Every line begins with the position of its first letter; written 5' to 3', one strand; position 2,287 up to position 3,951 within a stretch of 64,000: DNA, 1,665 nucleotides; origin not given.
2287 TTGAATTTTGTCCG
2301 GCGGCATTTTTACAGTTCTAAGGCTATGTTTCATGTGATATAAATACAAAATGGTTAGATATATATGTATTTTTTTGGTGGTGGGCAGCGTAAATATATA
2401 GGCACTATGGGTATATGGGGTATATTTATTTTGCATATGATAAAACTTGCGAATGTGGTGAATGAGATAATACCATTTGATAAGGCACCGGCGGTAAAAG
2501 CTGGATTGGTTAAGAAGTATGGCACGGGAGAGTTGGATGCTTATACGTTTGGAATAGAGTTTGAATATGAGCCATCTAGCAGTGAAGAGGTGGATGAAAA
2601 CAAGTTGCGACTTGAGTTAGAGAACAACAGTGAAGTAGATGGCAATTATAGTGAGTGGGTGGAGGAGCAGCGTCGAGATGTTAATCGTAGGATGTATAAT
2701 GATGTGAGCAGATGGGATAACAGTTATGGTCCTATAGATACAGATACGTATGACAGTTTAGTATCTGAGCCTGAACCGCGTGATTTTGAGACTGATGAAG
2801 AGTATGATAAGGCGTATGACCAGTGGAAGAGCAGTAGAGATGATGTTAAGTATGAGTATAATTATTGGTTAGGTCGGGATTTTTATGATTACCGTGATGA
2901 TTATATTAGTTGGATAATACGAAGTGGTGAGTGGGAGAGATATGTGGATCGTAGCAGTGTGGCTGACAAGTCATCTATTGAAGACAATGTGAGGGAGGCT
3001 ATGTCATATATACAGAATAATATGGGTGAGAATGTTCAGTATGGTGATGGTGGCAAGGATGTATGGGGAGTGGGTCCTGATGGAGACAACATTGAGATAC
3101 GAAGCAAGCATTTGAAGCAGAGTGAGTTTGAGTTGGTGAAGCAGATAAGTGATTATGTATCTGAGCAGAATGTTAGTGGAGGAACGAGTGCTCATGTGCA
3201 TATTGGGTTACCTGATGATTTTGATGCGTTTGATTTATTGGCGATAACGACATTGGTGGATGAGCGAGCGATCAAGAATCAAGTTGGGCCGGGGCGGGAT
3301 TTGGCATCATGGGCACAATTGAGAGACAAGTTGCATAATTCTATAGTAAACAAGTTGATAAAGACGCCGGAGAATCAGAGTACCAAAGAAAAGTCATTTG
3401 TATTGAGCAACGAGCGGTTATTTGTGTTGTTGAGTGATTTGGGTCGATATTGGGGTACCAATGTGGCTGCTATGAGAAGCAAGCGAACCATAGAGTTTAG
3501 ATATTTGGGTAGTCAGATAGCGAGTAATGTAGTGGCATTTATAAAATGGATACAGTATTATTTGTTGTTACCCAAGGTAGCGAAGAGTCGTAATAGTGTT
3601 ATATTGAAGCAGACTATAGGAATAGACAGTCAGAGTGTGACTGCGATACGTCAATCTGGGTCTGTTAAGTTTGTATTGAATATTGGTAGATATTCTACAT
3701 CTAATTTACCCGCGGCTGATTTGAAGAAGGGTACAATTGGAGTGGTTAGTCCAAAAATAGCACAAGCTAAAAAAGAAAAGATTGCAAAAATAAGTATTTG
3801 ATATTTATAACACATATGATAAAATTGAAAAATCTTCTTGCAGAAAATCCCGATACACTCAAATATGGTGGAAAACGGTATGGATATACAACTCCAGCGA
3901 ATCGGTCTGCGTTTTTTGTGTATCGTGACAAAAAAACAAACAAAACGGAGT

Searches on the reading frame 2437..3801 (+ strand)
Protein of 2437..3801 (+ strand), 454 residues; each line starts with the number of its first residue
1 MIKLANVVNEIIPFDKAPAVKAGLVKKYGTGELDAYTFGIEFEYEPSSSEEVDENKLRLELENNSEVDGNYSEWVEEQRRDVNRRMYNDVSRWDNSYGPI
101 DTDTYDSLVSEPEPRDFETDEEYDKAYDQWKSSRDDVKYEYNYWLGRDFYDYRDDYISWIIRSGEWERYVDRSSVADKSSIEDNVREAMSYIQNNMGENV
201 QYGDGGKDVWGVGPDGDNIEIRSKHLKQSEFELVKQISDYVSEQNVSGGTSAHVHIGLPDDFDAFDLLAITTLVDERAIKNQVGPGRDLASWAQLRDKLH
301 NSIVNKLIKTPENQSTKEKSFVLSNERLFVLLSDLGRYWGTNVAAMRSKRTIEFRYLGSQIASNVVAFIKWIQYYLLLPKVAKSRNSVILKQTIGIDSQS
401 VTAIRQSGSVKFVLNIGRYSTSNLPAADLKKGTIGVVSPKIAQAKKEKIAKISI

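Call 11: search_protein_families(library=pfam, proteins=[window:2437-3801:+], max_evalue=0.01)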
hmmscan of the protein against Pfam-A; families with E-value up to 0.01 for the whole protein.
window:2437-3801:+ (454 aa): 0 families

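Call 12: search_protein_families(library=phrogs, proteins=[window:2437-3801:+], max_evalue=0.01)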
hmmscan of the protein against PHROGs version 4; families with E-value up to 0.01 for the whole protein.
window:2437-3801:+ (454 aa): 1 family
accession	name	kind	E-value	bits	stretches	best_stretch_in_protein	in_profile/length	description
phrog_7469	-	other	9e-05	23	1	234-387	72-214/357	amidoligase enzyme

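Call 20: search_dna_similar(query=window:2437-3801:+, collection=phages, mode=protein, max_evalue=0.001)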
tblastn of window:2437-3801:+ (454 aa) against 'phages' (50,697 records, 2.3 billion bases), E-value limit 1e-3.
No match.

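Call 22: find_related_loci(query=window:2437-3801:+, collection=viral_contigs, flank=6000)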
Query window:2437-3801:+ (454 aa) in viral_contigs; peptide patterns used: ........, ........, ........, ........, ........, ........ (x = any residue, [..] = any of these).
38 stretches matched a pattern, but none encodes a relative of the query by tblastn (E <= 1e-3).

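Call 24: find_homologous_proteins(query=window:2437-3801:+)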
Query window:2437-3801:+ (454 aa): 79 proteins with E <= 0.001 among 6355 candidates.
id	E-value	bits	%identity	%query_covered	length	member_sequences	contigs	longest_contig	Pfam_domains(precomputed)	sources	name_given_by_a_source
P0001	4.9e-292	986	98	100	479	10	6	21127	-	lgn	-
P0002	1.5e-230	784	78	100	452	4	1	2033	-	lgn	-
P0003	3.8e-182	624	65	100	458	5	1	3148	-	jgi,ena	-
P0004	1.4e-179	616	65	99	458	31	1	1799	-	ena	-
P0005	2.4e-179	615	63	100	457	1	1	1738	-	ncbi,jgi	jgi:hypothetical protein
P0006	2.5e-177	608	63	100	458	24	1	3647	-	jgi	jgi:hypothetical protein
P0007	9.9e-176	603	62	100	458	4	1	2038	-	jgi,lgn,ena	jgi:hypothetical protein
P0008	3.1e-175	602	61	100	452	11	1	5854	-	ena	-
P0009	1.4e-174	599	61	100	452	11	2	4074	-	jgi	-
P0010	3.3e-173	595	61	100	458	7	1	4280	-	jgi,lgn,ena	jgi:hypothetical protein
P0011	1.5e-165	570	60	99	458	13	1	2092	-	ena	-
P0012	6.9e-160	551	57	98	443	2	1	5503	-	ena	-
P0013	4.1e-151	522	56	100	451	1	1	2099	-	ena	-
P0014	3.9e-124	433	50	95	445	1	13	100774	-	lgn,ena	-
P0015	2.9e-121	424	47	98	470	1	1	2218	-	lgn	-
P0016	8.5e-121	422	49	96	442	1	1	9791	-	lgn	-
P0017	7.2e-118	412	45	95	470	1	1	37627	-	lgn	-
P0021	1.3e-111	392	48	91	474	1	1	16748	-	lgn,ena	-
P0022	1.8e-111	391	43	94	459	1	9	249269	PF12224.14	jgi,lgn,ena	-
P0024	6.9e-108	380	45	98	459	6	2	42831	PF12224.14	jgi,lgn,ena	jgi:hypothetical protein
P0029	2.3e-103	365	44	95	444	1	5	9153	PF12224.14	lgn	-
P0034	8.9e-101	356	44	93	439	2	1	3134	PF12224.14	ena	-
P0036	1.8e-99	352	44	97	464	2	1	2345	PF12224.14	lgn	-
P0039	4.3e-95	337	42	89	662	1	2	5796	PF12224.14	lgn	-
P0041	2.4e-94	335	42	89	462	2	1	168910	PF12224.14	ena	-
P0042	8.3e-92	327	38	94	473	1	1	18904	PF12224.14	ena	-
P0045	7.0e-87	310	37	95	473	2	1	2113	PF12224.14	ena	-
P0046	1.0e-85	307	40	91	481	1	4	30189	PF12224.14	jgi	jgi:hypothetical protein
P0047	7.5e-83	297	38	91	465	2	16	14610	PF12224.14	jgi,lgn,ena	-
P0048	7.7e-81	290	36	94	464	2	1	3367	PF12224.14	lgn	-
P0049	1.4e-80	290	38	92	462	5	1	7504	PF12224.14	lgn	-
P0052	3.0e-73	265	35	97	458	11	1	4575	PF12224.14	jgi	jgi:hypothetical protein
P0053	1.9e-72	263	35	94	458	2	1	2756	PF12224.14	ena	-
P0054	1.1e-69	254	35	95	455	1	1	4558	PF12224.14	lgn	-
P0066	1.8e-57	213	36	85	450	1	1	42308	PF12224.14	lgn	-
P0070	4.8e-52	196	34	85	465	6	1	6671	PF12224.14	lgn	-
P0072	8.6e-46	175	32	87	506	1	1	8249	PF12224.14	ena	-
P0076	2.1e-33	134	28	85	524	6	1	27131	PF12224.14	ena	-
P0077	5.8e-33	133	29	85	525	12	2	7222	PF12224.14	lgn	-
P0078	1.0e-30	125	27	85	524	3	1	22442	PF12224.14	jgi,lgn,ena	jgi:hypothetical protein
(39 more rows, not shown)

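Call 25: find_encoding_contigs(protein=P0001, flank=10000, max_places=6)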
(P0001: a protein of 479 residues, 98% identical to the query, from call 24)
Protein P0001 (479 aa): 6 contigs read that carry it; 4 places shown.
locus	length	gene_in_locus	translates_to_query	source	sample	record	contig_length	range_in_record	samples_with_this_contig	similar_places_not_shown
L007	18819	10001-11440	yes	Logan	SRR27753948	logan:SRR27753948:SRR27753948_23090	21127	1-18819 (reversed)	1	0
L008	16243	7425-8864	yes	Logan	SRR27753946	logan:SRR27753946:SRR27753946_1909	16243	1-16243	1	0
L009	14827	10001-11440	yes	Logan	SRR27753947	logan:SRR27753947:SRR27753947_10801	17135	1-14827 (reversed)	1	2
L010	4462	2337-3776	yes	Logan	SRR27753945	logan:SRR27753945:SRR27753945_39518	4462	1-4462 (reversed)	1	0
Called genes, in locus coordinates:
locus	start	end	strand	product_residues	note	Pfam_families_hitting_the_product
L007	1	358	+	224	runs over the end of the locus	PF18406:DUF1281_C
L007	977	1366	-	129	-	-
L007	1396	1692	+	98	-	-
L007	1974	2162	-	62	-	-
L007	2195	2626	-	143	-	-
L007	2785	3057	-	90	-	-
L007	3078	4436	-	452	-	PF00271:Helicase_C, PF13871:Helicase_C_4 (weak)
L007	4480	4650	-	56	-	-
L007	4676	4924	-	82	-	-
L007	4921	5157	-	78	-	-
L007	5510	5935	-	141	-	-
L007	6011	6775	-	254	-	PF17338:GP88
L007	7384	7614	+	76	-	-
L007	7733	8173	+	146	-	-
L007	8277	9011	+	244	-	PF06414:Zeta_toxin (faint), PF13671:AAA_33 (faint)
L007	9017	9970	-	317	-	-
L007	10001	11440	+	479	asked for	-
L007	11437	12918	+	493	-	-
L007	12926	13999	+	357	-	-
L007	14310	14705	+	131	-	PF00856:SET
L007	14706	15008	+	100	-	-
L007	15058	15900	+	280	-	-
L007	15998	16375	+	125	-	-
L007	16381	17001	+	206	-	PF13578:Methyltransf_24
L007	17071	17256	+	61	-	-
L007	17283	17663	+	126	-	-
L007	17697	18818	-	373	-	?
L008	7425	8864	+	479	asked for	-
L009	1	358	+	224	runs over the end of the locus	PF18406:DUF1281_C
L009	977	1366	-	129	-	-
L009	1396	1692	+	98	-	-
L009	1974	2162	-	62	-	-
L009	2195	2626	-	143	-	-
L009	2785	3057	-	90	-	-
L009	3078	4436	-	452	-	PF00271:Helicase_C, PF13871:Helicase_C_4 (weak)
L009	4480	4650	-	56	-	-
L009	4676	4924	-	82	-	-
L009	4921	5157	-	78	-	-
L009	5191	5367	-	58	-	-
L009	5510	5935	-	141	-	-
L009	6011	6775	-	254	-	PF17338:GP88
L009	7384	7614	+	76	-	-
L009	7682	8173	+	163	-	-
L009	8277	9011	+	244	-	PF06414:Zeta_toxin (faint), PF13671:AAA_33 (faint)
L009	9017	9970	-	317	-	-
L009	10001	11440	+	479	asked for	-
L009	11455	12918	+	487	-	-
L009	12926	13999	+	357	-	-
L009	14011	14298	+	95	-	-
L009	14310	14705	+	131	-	PF00856:SET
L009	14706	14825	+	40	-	?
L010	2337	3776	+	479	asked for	-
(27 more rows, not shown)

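Call 26: find_encoding_contigs(protein=P0014, flank=10000, max_places=4)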
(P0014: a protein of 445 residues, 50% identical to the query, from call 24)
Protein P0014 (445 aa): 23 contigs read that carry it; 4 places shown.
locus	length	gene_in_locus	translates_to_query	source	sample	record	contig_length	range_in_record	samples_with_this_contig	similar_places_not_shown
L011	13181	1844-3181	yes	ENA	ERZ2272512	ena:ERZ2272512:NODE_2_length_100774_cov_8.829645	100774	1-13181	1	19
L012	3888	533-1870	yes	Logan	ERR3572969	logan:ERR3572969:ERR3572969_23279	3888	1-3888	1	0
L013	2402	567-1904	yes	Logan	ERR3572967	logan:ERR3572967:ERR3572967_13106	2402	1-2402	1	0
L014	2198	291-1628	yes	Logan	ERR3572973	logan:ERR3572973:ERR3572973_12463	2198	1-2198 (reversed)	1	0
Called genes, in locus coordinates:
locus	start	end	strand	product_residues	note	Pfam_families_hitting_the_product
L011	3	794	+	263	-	?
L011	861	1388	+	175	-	-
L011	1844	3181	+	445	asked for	-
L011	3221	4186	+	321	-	-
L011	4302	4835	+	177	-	-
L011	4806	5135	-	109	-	-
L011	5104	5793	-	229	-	-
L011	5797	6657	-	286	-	-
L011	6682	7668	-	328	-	-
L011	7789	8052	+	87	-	-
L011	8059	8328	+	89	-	-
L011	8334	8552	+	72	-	-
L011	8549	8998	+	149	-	PF09643:YopX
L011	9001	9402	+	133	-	PF09643:YopX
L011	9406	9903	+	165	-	-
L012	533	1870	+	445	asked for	-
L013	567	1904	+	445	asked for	-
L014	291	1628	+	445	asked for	-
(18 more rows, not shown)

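Call 31: find_related_loci(query=A2, collection=metagenome_contigs, flank=6000)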
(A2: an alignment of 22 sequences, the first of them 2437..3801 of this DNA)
Query A2 (454 aa) in metagenome_contigs; peptide patterns used: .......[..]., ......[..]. (x = any residue, [..] = any of these).
272 stretches matched a pattern; 11 encode a relative of the query (tblastn E <= 1e-3); 10 distinct loci.
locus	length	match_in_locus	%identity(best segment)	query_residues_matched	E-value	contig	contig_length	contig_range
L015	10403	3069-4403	65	1-448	0e+0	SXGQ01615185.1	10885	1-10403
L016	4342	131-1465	65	1-448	0e+0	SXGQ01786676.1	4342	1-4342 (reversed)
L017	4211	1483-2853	63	1-454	0e+0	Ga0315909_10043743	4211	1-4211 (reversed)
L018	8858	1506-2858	61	1-453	0e+0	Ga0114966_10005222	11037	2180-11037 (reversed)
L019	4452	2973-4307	60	1-448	5e-179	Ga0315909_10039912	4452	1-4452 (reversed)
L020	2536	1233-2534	60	1-438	0e+0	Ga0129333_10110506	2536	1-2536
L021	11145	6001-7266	43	2-430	3e-111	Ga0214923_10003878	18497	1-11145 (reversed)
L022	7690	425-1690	38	1-414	1e-82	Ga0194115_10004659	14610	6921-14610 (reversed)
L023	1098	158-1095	52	1-314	2e-103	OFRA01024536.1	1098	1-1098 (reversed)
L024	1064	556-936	59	1-128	1e-44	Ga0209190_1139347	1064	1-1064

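Call 41: find_encoding_contigs(protein=P0002, flank=10000, max_places=3)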
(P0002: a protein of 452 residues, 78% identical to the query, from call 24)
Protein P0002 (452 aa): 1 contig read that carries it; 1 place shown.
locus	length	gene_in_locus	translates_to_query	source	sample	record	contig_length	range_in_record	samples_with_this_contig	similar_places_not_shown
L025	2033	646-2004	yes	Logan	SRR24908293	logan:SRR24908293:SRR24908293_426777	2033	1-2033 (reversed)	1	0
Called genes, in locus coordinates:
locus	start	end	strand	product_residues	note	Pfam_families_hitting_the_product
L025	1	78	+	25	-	?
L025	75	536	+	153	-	-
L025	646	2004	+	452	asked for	-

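Call 42: find_encoding_contigs(protein=P0017, flank=10000, max_places=2)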
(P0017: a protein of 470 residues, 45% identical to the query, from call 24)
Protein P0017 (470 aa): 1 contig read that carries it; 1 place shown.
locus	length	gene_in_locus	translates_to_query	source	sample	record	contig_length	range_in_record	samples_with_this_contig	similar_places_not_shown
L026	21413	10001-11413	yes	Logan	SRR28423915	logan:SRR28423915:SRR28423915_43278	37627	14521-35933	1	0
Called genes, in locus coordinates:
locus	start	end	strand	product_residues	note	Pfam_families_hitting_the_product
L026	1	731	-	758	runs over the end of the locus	-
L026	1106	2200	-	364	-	PF20530:DUF6745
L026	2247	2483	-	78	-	-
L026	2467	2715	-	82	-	-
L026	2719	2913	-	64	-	-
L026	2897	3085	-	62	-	-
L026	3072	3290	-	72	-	-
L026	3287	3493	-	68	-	-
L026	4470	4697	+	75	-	-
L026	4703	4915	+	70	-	-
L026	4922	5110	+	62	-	-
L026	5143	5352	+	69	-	-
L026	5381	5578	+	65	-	-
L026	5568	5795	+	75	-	-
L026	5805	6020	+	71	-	-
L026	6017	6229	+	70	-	-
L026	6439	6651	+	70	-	-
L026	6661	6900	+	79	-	-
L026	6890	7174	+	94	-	-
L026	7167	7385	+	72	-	-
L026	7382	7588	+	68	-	-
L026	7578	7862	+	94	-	-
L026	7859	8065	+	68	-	-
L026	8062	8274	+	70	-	-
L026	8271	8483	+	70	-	-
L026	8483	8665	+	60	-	-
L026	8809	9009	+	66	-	-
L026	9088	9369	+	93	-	-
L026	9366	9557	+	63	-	-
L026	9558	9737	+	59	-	-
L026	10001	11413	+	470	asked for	-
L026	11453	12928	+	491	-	-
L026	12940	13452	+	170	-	-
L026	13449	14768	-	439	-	PF07394:DUF1501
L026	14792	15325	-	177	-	-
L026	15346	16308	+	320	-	PF25680:Mom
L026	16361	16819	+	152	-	-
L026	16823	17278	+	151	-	-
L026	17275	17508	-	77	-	-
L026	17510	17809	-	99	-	-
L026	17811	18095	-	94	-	-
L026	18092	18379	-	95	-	-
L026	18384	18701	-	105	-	-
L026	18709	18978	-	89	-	-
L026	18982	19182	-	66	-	-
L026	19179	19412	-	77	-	-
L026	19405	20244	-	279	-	PF04446:Thg1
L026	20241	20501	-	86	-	-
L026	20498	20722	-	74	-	-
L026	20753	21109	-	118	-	-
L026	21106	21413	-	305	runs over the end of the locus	-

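Call 43: find_encoding_contigs(protein=P0022, flank=10000, max_places=2)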
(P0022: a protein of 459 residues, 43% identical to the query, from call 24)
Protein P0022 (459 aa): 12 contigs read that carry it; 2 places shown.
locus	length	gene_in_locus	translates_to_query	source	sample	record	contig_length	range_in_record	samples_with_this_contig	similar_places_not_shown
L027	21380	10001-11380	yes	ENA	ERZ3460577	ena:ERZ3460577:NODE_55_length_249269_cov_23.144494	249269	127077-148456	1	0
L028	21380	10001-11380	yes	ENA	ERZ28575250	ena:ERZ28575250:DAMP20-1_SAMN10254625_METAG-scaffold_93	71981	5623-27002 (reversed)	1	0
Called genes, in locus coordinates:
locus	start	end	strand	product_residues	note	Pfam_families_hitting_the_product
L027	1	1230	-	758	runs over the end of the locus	-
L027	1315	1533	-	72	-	-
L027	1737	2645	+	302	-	PF01541:GIY-YIG (weak), PF07460:NUMOD3 (weak)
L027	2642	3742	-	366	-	PF20530:DUF6745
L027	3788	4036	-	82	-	-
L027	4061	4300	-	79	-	-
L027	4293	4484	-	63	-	-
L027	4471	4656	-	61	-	-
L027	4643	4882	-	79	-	-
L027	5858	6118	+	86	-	-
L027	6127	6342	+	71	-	-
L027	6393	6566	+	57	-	-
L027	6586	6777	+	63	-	-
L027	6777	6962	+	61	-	-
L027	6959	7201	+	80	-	-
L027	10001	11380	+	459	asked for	PF12224:Amidoligase_2 (faint)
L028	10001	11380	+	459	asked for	PF12224:Amidoligase_2 (faint)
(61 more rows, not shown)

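Call 60: find_related_loci(query=A2, collection=genome_contigs, flank=8000)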
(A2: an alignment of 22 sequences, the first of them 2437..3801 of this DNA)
Query A2 (454 aa) in genome_contigs; peptide patterns used: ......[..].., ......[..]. (x = any residue, [..] = any of these).
136 stretches matched a pattern, but none encodes a relative of the query by tblastn (E <= 1e-3).

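Call 66: search_dna_similar(query=L007:3078-4436:-, collection=phages, mode=protein, max_evalue=0.00001, max_rows=15)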
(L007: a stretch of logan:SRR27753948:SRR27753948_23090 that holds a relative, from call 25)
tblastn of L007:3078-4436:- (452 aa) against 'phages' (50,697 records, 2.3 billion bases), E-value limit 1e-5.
Records with a match: 38; places in all: 38; records where one place covers at least 80% of the query: 7.
Best place of each record, by identity: <60% 38.
By first word of the organism name: Caulobacter 12; Gordonia 11; Arthrobacter 4; Staphylococcus 3; Thermoanaerobacterium 2; Streptococcus 2; Arcanobacterium 1; Actinomycetia 1; Micrococcus 1; Ralstonia 1.
By host as written in the record: Gordonia terrae 3612 8; Caulobacter vibrioides CB15 7; Mammaliicoccus sciuri C6854 3; Thermoanaerobacterium saccharolyticum JW/SL-YS485 2; Streptococcus pneumoniae strain R6 2; Arthrobacter globiformis NRRL B-2979 SEA 2; Gordonia malaquae A448 2; Caulobacter vibrioides 2; and 9 more.
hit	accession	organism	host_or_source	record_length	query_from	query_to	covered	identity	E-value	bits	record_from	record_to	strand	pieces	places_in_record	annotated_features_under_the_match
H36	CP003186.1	Thermoanaerobacterium phage THSA-485A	Thermoanaerobacterium saccharolyticum ...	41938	10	433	94%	21.7%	1e-6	57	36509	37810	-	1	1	SNF2-related protein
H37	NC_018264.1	Thermoanaerobacterium phage THSA-485A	Thermoanaerobacterium saccharolyticum ...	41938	10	433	94%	21.7%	1e-6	57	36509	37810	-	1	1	DNA helicase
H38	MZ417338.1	Staphylococcus phage PG-2021_4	Mammaliicoccus sciuri C6854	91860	3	426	94%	21.4%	1e-6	57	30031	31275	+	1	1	record has no annotation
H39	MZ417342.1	Staphylococcus phage PG-2021_68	Mammaliicoccus sciuri C6854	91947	3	426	94%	21.4%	1e-6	57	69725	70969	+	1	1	record has no annotation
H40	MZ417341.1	Staphylococcus phage PG-2021_67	Mammaliicoccus sciuri C6854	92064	3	426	94%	21.4%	1e-6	57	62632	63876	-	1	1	record has no annotation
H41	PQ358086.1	Arcanobacterium phage TPWB06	Arcanobacterium sp.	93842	3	426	94%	21.2%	1e-6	57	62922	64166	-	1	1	DNA helicase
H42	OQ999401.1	Actinomycetia phage DSL-LC01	Actinomycetia bacterium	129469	29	433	90%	22.2%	2e-6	57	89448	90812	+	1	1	DNA helicase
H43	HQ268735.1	Streptococcus phage Dp-1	Streptococcus pneumoniae strain R6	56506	116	433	70%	24.3%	5e-7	58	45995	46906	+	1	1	putative ATP-dependent helicase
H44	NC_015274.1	Streptococcus phage Dp-1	Streptococcus pneumoniae strain R6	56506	116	433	70%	24.3%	5e-7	58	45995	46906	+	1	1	putative ATP-dependent helicase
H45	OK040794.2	Arthrobacter phage Atuin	Arthrobacter globiformis NRRL B-2979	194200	117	404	64%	24.3%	5e-7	59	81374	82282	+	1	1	95: DNA helicase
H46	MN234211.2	Arthrobacter phage Mimi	Arthrobacter globiformis NRRL B-2979 SEA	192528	117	404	64%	23.8%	5e-8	62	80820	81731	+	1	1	101: DNA helicase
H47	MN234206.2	Arthrobacter phage Racecar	Arthrobacter globiformis NRRL B-2979 SEA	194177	117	404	64%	23.8%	5e-8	62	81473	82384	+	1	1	102: DNA helicase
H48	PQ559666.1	Arthrobacter phage Talia1610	Arthrobacter globiformis B-2979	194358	117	404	64%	23.8%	5e-8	62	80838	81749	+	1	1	101: DNA helicase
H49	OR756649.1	Micrococcus phage Kurnik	Micrococcus sp. 1247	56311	291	433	32%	30.9%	5e-6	55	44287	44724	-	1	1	DNA helicase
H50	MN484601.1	Gordonia phage Sixama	Gordonia terrae 3612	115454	308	433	28%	34.4%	3e-8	62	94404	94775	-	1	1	168: DNA helicase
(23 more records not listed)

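Call 67: find_encoding_contigs(protein=P0012, flank=6000, max_places=2)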
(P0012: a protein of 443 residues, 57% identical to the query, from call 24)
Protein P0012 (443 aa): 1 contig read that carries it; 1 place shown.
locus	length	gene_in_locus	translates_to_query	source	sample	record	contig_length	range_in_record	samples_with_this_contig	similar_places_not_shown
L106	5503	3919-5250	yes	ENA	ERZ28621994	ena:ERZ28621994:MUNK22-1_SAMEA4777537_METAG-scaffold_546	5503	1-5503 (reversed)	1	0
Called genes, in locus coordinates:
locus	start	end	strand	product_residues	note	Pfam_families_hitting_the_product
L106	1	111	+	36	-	?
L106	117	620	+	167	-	-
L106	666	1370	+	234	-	PF00149:Metallophos, PF12850:Metallophos_2 (faint)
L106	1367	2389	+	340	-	PF13528:Glyco_trans_1_3, PF04101:Glyco_tran_28_C (weak)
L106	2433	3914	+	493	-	-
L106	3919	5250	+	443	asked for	-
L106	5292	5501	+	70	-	?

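Call 68: find_encoding_contigs(protein=P0016, flank=8000, max_places=2)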
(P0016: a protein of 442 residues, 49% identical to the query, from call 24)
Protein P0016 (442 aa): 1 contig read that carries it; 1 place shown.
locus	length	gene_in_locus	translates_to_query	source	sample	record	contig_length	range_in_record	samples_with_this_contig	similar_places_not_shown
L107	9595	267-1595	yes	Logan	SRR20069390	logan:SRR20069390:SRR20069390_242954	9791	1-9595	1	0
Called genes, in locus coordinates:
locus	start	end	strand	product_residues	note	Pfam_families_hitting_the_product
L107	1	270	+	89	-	?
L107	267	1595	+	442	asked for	-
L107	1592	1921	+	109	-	-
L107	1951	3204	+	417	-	-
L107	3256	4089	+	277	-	PF04446:Thg1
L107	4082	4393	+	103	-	-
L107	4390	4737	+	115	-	PF10686:YAcAr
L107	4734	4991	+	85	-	-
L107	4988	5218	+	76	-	-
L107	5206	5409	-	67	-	-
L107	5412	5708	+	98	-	-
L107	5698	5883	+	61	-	-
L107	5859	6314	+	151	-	PF01583:APS_kinase, PF08433:KTI12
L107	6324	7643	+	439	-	-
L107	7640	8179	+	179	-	PF00186:DHFR_1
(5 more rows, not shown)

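Call 69: find_encoding_contigs(protein=P0021, flank=8000, max_places=2)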
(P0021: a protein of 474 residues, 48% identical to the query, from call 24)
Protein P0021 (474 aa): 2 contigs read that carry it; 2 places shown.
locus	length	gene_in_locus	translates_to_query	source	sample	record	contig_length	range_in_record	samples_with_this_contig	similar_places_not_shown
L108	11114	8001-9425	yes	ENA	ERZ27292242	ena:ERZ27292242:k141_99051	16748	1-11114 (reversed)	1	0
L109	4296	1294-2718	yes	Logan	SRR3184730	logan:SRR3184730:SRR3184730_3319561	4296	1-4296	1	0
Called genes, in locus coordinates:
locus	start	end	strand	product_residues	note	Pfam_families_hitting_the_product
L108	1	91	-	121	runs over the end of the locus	-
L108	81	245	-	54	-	-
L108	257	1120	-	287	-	PF26926:Phage_T4_rIIB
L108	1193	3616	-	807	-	-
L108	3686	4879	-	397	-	-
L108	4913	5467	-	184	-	-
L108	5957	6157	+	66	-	-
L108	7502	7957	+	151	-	PF25735:Phage_L5_gp82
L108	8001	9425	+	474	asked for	-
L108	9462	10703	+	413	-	-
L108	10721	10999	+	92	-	-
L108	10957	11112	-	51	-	?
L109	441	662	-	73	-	-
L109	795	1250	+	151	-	PF25735:Phage_L5_gp82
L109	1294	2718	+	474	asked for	-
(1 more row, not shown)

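Call 90: search_protein_families(library=pfam, proteins=[L007:7384-7614:+, L108:1193-3616:-, L026:1106-2200:-], max_evalue=0.01)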
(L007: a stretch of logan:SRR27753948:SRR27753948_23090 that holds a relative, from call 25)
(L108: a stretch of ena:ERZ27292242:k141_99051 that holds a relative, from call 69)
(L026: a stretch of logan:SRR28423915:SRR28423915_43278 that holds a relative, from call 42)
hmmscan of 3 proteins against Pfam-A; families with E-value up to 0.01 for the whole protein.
L007:7384-7614:+ (76 aa): 0 families

L108:1193-3616:- (807 aa): 0 families

L026:1106-2200:- (364 aa): 1 family
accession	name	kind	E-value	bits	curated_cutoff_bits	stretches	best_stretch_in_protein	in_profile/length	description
PF20530.3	DUF6745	-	3.6e-38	131.4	27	1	174-344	28-194/206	Domain of unknown function (DUF6745)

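Call 91: search_protein_families(library=phrogs, proteins=[L007:7384-7614:+, L108:1193-3616:-, L026:1106-2200:-], max_evalue=0.01)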
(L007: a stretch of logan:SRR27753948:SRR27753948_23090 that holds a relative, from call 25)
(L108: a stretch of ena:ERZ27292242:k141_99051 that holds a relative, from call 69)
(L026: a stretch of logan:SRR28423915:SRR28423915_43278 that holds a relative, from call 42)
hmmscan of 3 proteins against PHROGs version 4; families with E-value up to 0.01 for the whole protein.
L007:7384-7614:+ (76 aa): 0 families

L108:1193-3616:- (807 aa): 7 families
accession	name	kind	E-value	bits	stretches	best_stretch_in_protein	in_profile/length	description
phrog_612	-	lysis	1.7e-88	299.6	1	12-767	11-693/725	RIIA lysis inhibitor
phrog_2979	-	lysis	2.5e-47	163.1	1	2-326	3-320/846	RIIA lysis inhibitor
phrog_30832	-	lysis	6.1e-39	135.2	1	34-344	32-336/735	RIIA lysis inhibitor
phrog_609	-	lysis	4.6e-33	115.3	1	34-343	34-325/1055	RIIB lysis inhibitor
phrog_24904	-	lysis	7.6e-26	91.9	1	29-318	27-291/695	RIIA lysis inhibitor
phrog_3661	-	lysis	1.8e-23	84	1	99-318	175-389/917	RIIA lysis inhibitor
phrog_38678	-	lysis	5.3e-21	75.5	1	32-321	37-347/805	RIIA lysis inhibitor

L026:1106-2200:- (364 aa): 1 family
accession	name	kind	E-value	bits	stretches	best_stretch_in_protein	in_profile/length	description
phrog_31813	-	unknown function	7.4e-07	29.5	1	154-282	173-304/378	-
